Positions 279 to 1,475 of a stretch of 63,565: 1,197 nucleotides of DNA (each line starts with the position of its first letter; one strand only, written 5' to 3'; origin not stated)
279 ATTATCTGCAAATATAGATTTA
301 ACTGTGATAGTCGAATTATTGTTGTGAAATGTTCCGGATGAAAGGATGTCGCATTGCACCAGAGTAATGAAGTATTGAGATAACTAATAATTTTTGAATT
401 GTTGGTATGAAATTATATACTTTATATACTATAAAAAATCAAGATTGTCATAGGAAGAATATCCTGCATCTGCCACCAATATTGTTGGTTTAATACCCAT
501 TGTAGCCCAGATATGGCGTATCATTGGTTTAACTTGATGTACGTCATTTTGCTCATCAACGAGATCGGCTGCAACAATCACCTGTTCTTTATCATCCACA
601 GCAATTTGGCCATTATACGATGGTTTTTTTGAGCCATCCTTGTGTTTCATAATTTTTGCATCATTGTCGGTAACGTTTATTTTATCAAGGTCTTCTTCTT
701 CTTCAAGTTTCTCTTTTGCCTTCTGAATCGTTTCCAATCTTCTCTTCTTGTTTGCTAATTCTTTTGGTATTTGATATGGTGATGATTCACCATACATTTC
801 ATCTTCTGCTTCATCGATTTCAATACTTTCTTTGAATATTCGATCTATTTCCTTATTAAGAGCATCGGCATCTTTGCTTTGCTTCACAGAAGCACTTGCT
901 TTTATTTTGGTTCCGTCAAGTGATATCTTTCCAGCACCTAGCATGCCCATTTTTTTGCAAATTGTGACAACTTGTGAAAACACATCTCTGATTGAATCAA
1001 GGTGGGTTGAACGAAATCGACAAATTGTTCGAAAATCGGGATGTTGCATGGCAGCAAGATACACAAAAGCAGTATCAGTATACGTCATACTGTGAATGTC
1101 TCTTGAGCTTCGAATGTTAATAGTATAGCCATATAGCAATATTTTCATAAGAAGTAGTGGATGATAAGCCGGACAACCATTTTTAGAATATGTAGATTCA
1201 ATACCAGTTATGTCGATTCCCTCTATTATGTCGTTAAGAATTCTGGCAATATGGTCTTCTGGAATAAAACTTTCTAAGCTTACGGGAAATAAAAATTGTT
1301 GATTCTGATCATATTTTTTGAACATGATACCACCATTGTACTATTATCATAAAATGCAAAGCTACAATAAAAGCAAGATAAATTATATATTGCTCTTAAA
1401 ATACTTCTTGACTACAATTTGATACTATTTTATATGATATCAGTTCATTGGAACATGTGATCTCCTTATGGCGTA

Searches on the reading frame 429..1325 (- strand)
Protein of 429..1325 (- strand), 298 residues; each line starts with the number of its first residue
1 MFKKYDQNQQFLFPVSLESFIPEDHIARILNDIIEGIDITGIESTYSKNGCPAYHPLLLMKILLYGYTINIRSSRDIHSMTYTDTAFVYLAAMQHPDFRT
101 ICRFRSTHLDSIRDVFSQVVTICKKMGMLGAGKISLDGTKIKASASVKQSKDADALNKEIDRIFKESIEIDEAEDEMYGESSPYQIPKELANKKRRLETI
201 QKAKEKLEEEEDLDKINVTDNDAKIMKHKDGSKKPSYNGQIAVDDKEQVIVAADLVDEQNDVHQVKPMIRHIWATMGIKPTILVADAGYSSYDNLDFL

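Call 82: search_protein_families(library=pfam, max_evalue=0.0001, proteins=[window:429-1325:-])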
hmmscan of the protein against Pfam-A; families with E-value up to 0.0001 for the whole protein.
window:429-1325:- (298 aa): 2 families
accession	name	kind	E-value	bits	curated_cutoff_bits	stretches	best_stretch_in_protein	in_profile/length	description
PF05598.16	DUF772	-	2.5e-15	56.7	23.1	1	50-119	1-74/74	Transposase domain (DUF772)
PF01609.27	DDE_Tnp_1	-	1.8e-08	34.8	23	1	220-298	8-95/200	Transposase DDE domain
